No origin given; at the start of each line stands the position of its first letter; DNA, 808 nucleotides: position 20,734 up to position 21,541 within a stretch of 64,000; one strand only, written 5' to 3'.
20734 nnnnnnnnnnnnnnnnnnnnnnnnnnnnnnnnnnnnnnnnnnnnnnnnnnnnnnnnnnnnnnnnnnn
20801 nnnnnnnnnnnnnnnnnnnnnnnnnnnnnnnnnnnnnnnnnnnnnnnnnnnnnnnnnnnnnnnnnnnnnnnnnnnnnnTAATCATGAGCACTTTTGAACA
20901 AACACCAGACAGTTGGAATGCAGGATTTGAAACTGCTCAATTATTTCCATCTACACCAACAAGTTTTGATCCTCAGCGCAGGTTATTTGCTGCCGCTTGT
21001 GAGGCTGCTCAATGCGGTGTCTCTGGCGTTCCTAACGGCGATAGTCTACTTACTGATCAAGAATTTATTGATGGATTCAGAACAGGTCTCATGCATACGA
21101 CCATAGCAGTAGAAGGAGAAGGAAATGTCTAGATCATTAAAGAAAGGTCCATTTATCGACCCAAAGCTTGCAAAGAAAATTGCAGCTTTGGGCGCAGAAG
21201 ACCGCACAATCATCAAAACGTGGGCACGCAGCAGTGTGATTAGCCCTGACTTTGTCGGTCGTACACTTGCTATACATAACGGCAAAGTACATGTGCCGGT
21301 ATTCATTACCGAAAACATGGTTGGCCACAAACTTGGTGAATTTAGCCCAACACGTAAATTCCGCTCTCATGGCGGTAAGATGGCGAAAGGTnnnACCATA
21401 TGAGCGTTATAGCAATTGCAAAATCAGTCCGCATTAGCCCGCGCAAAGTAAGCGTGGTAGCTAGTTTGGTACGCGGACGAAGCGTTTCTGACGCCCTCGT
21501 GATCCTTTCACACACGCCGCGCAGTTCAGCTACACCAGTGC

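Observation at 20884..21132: Orphan 82-codon ORF inserted between rplB and rpsS inside the S10 operon, carrying the rpsS RBS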

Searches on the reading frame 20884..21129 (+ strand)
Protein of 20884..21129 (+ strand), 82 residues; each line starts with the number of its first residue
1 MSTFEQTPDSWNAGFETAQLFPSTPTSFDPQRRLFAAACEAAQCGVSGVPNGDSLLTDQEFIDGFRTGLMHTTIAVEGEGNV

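Call 3: search_protein_families(library=pfam, proteins=[window:20884-21129:+], max_evalue=1)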
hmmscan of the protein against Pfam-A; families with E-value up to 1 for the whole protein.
window:20884-21129:+ (82 aa): 1 family
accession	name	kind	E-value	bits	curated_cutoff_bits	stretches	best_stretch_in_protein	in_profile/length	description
PF06992.16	Phage_lambda_P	-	0.15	12.3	26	1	9-57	47-92/162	Replication protein P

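Call 5: find_homologous_proteins(query=window:20884-21129:+, max_evalue=0.01)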
Query window:20884-21129:+ (82 aa): 3 proteins with E <= 0.01 among 4 candidates.
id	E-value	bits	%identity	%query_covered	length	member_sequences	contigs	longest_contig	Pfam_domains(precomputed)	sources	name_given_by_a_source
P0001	5.2e-49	181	100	100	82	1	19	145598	-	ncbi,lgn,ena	-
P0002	7.3e-38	146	80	100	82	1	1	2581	-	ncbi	-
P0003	4.4e-35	137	77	100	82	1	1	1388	-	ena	-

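Call 6: find_encoding_contigs(protein=window:20884-21129:+, flank=6000, max_places=8)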
Protein window:20884-21129:+ (82 aa): 22 contigs read that carry it; 8 places shown.
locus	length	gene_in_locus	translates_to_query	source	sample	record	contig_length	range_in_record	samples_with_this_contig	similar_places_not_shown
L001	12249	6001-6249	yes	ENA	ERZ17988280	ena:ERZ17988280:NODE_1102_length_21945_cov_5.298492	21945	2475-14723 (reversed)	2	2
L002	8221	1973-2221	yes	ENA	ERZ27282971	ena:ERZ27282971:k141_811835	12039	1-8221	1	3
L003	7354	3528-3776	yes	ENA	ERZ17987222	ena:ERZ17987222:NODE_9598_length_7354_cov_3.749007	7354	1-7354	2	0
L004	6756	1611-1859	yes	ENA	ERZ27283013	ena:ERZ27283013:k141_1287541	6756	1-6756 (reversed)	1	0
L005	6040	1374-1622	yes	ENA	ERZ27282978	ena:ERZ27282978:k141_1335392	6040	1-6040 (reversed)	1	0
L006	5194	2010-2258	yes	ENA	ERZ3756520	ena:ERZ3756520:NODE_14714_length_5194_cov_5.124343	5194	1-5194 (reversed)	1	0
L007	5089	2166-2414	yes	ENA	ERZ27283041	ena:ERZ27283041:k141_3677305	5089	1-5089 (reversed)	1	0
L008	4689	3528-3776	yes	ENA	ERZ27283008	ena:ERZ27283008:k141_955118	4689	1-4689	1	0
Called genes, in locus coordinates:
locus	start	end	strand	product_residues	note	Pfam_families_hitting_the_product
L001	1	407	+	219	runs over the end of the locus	-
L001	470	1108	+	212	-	-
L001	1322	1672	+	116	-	PF00338:Ribosomal_S10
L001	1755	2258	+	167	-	-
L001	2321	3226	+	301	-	PF02449:Glyco_hydro_42 (faint)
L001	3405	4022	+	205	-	PF00297:Ribosomal_L3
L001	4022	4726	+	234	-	PF00573:Ribosomal_L4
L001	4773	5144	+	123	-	PF00276:Ribosomal_L23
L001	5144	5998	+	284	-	PF00181:Ribosomal_L2_N, PF03947:Ribosomal_L2_C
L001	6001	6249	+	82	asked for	-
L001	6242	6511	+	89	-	PF00203:Ribosomal_S19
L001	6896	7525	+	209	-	PF07650:KH_2, PF00189:Ribosomal_S3_C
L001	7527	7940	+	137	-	PF00252:Ribosomal_L16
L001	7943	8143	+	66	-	PF00831:Ribosomal_L29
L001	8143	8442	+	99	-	PF00366:Ribosomal_S17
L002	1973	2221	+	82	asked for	-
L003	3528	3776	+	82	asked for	-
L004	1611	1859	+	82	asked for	-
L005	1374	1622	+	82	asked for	-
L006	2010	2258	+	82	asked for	-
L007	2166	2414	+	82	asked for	-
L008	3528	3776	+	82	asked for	-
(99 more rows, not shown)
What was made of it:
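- The identical protein is on 22 contigs from independent assemblies (call 6).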

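Call 7: find_encoding_contigs(protein=P0002, flank=6000, max_places=4)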
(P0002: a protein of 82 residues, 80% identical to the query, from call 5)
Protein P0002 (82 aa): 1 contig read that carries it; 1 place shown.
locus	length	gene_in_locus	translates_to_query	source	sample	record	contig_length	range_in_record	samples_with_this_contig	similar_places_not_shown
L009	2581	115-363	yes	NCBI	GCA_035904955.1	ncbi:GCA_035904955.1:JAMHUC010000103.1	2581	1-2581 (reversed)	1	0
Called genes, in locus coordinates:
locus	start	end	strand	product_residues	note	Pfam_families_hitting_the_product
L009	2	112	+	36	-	?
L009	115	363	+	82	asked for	-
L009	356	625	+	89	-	PF00203:Ribosomal_S19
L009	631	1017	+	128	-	PF00237:Ribosomal_L22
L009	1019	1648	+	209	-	PF07650:KH_2, PF00189:Ribosomal_S3_C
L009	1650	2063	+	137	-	PF00252:Ribosomal_L16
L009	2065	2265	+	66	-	PF00831:Ribosomal_L29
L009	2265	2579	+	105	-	?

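Call 8: find_encoding_contigs(protein=P0003, flank=6000, max_places=4)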
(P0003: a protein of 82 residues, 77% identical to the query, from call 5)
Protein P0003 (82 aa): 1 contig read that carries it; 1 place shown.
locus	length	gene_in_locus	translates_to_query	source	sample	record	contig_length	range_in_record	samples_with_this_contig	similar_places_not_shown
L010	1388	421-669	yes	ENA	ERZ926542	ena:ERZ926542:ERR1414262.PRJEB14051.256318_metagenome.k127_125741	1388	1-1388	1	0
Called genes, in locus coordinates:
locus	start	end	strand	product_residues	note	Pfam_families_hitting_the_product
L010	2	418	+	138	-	?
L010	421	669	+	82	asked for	-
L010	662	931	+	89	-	PF00203:Ribosomal_S19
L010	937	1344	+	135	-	PF00237:Ribosomal_L22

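Call 26: search_protein_representatives(alignment_id=A1)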
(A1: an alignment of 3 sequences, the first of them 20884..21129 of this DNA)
Query: 3 sequences, 82 profile positions. Proteins with E-value up to 0.001 (for the whole library): 4; up to 1e-10: 1; up to 1e-30: 1. The best 4 are listed.
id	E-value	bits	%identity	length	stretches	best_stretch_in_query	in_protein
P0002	1.4e-50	185.1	-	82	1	1-82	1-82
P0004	3.2e-09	52.6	-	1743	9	41-69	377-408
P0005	4.4e-08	48.9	-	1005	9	39-65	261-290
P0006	4.8e-04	36.0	-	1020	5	12-37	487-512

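Call 27: predict_structure(alignment_id=A1)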
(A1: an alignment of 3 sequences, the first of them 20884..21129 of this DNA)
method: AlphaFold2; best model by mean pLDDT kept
length: 82 residues; sequences in the alignment: 3
mean_pLDDT: 41.7   pTM: 0.27
mean pLDDT of the five models: 41.7, 41.1, 39.0, 38.2, 37.4
residues with pLDDT >= 90: 0; 70-90: 0; 50-70: 11; < 50: 71
segments of 3 or more residues with pLDDT < 50: 1-29, 40-62, 66-82
pLDDT, mean of each block of 10 residues (from residue 1): 37 43 46 51 39 42 46 31 27
secondary structure, 60 per line:
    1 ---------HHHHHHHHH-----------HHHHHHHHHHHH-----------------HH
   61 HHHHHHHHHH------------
elements in order: H10-18 H30-41 H59-70
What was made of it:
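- The AF2 model of ORF82 itself is poor (pLDDT 41.7, call 27). The AF2 model is poor (call 27).
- Tried and rejected: The AF2 model of ORF82 is too poor (pLDDT 41.7) for a fold search, so none was run on it (call 27).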

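Call 40: find_related_loci(query=A1, collection=viral_contigs, flank=3000)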
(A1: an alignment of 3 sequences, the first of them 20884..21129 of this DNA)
Query A1 (82 aa) in viral_contigs; peptide patterns used: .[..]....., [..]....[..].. (x = any residue, [..] = any of these).
33 stretches matched a pattern, but none encodes a relative of the query by tblastn (E <= 1e-3).

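Call 65: search_protein_families(library=phrogs, proteins=[window:20884-21129:+, P0002, P0003], max_evalue=0.1)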
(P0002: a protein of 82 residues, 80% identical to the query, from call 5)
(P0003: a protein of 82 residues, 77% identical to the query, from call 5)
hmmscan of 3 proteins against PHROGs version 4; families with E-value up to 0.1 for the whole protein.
window:20884-21129:+ (82 aa): 0 families

P0002 (82 aa): 0 families

P0003 (82 aa): 0 families

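Call 66: search_protein_families(library=ncbifam, proteins=[window:20884-21129:+, P0002, P0003], max_evalue=0.1)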
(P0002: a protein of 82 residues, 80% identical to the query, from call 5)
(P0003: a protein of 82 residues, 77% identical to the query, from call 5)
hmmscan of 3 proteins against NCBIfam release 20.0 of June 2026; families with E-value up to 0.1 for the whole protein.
window:20884-21129:+ (82 aa): 0 families

P0002 (82 aa): 1 family
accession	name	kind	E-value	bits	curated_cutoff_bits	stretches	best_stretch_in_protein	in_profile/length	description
TIGR04251.1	SCM_rSAM_ScmF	equivalog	0.067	12.6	400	1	18-49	220-249/353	SynChlorMet cassette radical SAM/SPASM protein ScmF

P0003 (82 aa): 0 families

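Call 67: search_protein_families(library=padloc, proteins=[window:20884-21129:+, P0002, P0003], max_evalue=0.1)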
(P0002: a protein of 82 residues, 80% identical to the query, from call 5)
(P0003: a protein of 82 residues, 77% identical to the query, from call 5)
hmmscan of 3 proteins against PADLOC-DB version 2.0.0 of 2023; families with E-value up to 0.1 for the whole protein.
window:20884-21129:+ (82 aa): 0 families

P0002 (82 aa): 0 families

P0003 (82 aa): 0 families

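Call 70: search_solved_structures(query=A1, max_evalue=1)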
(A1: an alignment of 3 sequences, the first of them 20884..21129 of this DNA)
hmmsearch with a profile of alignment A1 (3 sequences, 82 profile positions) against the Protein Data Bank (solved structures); distinct sequences matched with E-value up to 1: 1.
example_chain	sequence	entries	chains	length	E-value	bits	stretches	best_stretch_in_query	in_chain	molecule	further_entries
3mjz_A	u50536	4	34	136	0.18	14.9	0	19-49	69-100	FG41 Malonate Semialdehyde Decarboxylase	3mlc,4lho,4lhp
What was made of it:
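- On Known ribosomal or ribosome-associated protein families: The PDB sequence search gives a best E of 0.18, unrelated (call 70).
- Tried and rejected: Pfam, PHROGs, NCBIfam, PADLOC and PDB sequence searches: nothing (calls 3, 65-67, 70).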

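Call 82: search_dna_similar(query=window:20884-21129:+, collection=phages, mode=protein, max_evalue=0.1, max_rows=5)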
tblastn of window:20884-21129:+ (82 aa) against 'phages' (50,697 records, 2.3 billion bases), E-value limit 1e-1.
No match.

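Call 83: search_dna_similar(query=window:20884-21129:+, collection=plasmids, mode=protein, max_evalue=0.1, max_rows=5)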
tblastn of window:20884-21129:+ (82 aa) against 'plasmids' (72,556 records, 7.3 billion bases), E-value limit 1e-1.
No match.
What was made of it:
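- On Phage, plasmid or defence-system gene: Calls 40, 65, 67, 82, 83: no match.
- There are no hits in phage, plasmid, viral-contig, PHROG or PADLOC searches (calls 40, 65, 67, 82, 83).
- Tried and rejected: Viral contigs, phage records and plasmid records: no relative (calls 40, 82, 83).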

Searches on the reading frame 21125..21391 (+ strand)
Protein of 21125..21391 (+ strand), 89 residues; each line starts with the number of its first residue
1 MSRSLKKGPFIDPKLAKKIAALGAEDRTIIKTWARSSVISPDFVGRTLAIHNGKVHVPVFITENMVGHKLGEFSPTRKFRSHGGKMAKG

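Call 3: search_protein_families(library=pfam, proteins=[window:21125-21391:+], max_evalue=1)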
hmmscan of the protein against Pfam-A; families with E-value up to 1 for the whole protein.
window:21125-21391:+ (89 aa): 1 family
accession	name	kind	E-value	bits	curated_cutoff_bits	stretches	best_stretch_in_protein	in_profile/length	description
PF00203.26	Ribosomal_S19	-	5.2e-34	116.4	27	1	3-82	1-81/81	Ribosomal protein S19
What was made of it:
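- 21125..21394 (+): rpsS (uS19), the downstream partner. Pfam Ribosomal_S19, E 5e-34 (call 3).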
